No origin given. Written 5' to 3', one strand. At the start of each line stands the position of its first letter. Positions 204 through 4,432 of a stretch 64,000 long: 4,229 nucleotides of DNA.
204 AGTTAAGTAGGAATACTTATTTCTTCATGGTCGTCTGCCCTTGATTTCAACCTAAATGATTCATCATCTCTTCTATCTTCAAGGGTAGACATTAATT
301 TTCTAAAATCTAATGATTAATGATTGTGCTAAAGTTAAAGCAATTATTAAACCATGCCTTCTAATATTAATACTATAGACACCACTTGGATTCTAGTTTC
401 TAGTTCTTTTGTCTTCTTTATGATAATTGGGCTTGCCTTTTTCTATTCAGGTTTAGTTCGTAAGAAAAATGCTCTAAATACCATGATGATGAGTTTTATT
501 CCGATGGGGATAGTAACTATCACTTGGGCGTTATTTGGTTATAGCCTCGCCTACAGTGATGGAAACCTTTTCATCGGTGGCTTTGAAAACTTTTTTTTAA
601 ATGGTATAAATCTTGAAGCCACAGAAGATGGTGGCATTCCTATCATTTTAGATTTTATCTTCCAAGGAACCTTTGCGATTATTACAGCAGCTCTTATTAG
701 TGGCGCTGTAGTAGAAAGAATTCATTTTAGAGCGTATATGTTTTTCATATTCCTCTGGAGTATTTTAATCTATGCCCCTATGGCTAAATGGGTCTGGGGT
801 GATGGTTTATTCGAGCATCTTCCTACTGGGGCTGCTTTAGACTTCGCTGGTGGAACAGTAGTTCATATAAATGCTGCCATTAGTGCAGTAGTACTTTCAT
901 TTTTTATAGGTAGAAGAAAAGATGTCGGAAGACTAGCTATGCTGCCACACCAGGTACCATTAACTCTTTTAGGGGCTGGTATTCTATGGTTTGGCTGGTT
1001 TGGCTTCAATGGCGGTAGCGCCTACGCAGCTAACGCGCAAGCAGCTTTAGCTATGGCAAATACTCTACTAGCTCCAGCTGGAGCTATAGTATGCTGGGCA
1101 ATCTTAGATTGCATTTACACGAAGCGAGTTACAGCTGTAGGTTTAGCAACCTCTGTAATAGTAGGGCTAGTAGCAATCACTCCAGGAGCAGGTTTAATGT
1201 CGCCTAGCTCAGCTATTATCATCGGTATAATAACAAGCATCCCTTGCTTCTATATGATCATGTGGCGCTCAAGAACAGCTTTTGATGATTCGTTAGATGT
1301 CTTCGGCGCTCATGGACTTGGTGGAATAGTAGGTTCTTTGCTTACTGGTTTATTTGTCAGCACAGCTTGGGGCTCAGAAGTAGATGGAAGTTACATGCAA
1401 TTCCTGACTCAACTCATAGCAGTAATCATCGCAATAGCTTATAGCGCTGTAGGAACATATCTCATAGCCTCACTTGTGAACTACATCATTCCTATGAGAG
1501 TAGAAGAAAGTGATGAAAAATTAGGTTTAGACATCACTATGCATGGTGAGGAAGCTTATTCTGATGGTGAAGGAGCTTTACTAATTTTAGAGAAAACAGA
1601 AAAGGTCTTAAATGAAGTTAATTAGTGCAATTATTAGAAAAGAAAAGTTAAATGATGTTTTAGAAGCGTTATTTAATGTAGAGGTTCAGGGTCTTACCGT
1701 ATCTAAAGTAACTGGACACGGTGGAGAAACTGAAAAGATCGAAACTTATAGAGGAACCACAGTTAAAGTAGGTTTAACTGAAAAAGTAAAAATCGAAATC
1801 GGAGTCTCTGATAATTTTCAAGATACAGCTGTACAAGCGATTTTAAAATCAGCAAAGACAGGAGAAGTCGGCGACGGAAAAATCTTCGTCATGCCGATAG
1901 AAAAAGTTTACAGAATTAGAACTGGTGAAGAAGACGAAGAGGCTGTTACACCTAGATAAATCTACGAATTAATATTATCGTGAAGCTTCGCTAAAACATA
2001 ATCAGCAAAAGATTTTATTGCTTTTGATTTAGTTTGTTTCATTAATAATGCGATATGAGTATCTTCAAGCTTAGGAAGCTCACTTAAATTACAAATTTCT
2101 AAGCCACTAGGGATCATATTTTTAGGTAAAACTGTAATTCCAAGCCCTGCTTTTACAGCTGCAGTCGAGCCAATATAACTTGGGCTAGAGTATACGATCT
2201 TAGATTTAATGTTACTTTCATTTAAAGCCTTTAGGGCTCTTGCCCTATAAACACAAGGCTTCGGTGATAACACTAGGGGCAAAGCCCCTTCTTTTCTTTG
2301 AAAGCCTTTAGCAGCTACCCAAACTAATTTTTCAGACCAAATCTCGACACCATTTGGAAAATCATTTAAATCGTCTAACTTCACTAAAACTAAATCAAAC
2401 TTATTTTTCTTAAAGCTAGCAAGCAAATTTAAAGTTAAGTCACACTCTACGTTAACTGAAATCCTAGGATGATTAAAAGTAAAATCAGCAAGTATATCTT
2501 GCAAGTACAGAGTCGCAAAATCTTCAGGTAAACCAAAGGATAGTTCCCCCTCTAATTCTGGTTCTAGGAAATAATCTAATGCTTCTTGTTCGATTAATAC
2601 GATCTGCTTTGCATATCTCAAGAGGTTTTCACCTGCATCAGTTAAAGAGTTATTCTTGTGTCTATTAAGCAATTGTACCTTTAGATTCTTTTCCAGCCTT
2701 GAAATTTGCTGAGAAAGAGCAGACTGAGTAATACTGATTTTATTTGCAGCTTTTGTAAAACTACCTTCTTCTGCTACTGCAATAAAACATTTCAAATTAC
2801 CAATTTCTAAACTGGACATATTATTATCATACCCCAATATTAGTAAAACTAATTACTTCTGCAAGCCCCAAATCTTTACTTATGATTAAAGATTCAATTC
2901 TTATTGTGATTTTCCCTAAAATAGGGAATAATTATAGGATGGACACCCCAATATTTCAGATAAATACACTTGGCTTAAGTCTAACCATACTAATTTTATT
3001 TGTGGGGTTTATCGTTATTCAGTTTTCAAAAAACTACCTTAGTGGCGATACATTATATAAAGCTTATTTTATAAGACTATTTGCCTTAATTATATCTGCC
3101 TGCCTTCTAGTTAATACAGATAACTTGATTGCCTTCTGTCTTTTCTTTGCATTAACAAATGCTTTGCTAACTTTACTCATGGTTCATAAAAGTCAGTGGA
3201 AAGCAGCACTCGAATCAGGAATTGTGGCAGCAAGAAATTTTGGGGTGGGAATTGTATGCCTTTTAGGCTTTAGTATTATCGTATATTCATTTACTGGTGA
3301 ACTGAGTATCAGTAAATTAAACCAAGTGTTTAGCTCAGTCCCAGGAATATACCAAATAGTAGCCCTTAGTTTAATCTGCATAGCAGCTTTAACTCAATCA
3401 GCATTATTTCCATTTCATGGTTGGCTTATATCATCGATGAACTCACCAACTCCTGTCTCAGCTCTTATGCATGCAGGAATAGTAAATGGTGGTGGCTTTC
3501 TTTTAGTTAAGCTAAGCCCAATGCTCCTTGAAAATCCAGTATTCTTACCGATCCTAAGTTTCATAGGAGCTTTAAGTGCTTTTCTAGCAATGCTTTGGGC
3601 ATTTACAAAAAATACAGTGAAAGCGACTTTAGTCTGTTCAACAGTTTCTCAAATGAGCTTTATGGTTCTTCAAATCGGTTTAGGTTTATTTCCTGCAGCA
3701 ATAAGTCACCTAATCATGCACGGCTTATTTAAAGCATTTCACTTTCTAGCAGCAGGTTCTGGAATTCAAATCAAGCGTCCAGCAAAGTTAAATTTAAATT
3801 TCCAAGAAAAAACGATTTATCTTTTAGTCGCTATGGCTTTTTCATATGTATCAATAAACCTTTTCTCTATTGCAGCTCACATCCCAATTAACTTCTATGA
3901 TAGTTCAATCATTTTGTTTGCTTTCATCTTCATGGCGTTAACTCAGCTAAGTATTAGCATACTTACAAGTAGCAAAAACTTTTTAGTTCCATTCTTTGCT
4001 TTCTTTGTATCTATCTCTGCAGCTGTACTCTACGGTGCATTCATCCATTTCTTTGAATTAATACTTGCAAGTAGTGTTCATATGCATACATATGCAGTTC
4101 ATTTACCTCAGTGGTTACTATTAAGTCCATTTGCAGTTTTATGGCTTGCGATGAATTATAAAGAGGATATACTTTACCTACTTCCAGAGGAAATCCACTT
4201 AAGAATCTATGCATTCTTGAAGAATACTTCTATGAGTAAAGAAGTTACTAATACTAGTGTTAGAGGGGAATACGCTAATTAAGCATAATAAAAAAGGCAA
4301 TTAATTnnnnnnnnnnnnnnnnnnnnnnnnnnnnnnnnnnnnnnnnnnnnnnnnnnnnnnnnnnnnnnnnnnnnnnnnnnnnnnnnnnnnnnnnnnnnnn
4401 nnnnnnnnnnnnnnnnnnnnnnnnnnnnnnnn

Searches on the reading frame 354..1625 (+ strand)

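Call 30: search_protein_families(library=pfam, proteins=[window:354-1625:+], max_evalue=0.001)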
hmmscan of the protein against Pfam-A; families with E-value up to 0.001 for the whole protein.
window:354-1625:+ (423 aa): 1 family
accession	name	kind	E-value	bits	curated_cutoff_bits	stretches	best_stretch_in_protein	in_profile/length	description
PF00909.26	Ammonium_transp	-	9.2e-108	360.9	23.2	1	12-402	2-399/399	Ammonium Transporter Family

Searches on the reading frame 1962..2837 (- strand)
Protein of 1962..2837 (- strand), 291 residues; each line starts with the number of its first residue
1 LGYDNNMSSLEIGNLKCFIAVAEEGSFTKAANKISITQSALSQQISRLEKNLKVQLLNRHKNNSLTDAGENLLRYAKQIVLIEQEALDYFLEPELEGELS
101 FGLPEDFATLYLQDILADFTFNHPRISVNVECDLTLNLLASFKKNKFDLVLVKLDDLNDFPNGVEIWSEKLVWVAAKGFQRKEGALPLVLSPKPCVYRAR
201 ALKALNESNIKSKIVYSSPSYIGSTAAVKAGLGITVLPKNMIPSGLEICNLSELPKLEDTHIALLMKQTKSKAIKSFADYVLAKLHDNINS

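Call 30: search_protein_families(library=pfam, proteins=[window:1962-2837:-], max_evalue=0.001)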
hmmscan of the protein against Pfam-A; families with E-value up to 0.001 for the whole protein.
window:1962-2837:- (291 aa): 2 families
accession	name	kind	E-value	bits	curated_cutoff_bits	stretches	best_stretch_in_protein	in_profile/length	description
PF03466.25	LysR_substrate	-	7.4e-24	84.7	28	1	95-284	4-207/209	LysR substrate binding domain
PF00126.33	HTH_1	-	7.2e-21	74.3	26.6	1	14-70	3-60/60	Bacterial regulatory helix-turn-helix protein, lysR family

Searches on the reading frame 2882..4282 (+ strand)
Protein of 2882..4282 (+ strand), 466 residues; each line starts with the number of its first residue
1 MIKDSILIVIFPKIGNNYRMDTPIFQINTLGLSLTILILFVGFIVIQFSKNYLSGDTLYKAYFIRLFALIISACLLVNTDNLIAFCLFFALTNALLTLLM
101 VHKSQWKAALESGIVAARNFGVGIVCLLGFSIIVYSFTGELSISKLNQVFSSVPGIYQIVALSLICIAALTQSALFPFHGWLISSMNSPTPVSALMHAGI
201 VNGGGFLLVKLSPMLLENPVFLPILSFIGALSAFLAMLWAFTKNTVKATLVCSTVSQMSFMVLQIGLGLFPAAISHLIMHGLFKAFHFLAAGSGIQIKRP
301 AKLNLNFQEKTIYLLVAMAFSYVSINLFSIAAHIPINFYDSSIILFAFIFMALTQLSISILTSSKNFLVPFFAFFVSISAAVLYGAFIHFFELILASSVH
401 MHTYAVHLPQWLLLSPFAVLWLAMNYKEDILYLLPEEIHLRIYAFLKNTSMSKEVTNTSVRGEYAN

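Call 30: search_protein_families(library=pfam, proteins=[window:2882-4282:+], max_evalue=0.001)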
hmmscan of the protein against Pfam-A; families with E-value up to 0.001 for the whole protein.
window:2882-4282:+ (466 aa): 2 families
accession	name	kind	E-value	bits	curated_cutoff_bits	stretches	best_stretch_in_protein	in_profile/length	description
PF00361.26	Proton_antipo_M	-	4.6e-31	108.6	21.5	1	80-358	2-285/294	NADH:quinone oxidoreductase/Mrp antiporter, TM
PF00662.26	Proton_antipo_N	-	0.0002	21.6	24.5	1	25-63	13-51/51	NADH-Ubiquinone oxidoreductase (complex I), chain 5 N-terminus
